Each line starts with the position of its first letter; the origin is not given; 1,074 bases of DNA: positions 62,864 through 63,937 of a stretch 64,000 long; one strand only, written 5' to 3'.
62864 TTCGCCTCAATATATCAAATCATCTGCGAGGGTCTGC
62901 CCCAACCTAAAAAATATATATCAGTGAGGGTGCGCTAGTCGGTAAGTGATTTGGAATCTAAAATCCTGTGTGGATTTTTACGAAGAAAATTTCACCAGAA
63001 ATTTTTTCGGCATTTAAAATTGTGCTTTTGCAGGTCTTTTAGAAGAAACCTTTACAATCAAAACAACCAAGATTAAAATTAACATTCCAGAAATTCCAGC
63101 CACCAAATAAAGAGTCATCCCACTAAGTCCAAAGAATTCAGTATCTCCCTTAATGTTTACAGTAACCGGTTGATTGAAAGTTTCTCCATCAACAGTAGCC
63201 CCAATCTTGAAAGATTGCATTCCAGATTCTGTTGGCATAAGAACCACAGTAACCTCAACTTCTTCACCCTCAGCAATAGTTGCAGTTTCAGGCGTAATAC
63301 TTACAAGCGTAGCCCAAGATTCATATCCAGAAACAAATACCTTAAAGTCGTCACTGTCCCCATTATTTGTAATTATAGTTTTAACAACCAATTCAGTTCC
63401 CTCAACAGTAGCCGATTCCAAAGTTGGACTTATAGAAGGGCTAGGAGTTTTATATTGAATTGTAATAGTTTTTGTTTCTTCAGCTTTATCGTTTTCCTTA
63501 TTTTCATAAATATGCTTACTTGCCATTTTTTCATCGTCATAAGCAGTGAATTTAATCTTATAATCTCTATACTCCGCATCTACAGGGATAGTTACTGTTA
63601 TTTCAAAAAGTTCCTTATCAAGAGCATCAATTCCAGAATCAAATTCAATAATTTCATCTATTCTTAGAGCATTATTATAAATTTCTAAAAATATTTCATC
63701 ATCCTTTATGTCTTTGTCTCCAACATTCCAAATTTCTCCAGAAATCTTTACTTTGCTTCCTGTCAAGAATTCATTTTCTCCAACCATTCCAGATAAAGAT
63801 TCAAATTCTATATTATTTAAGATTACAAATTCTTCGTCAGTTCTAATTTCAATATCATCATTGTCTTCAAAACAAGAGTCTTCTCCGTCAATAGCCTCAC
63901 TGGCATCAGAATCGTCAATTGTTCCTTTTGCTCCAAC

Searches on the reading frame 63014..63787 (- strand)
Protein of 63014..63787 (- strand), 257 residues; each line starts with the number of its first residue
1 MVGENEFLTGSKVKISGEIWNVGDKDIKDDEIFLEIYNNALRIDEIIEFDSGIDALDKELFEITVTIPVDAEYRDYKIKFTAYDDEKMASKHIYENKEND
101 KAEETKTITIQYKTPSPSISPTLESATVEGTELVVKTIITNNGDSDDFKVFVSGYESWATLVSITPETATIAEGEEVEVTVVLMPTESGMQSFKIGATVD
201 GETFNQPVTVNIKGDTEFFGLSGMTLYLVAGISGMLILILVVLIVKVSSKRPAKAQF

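Call 10: find_encoding_contigs(protein=window:63014-63787:-, flank=10000, max_places=3)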
Protein window:63014-63787:- (257 aa): no gene with exactly this product is on record in the collection.

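Call 47: search_protein_families(library=pfam, max_evalue=0.01, proteins=[window:63014-63787:-])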
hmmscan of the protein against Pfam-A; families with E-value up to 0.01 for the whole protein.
window:63014-63787:- (257 aa): 6 families
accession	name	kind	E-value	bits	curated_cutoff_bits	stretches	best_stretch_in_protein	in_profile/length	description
PF22544.2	HYDIN_VesB_CFA65-like_Ig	-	0.00031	21.4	25.5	1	131-215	19-100/100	HYDIN/CFA65/VesB-like, Ig-like domain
PF15780.11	ASH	-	0.00076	20.1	27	1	135-200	26-91/98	Abnormal spindle-like microcephaly-assoc'd, ASPM-SPD-2-Hydin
PF21618.2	OST_P1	-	0.0034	18.2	27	0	25-74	37-87/93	Oligosaccharyl transferase, Peripheral 1 domain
PF07610.17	DUF1573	-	0.0034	17.8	26.1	0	130-215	16-97/98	Protein of unknown function (DUF1573)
PF10633.15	NPCBM_assoc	-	0.0036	17.9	24.4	0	61-82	54-75/78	NPCBM-associated, NEW3 domain of alpha-galactosidase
PF05753.20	TRAP_beta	-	0.0048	16.8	22.4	1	123-193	27-102/178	Translocon-associated protein beta (TRAPB)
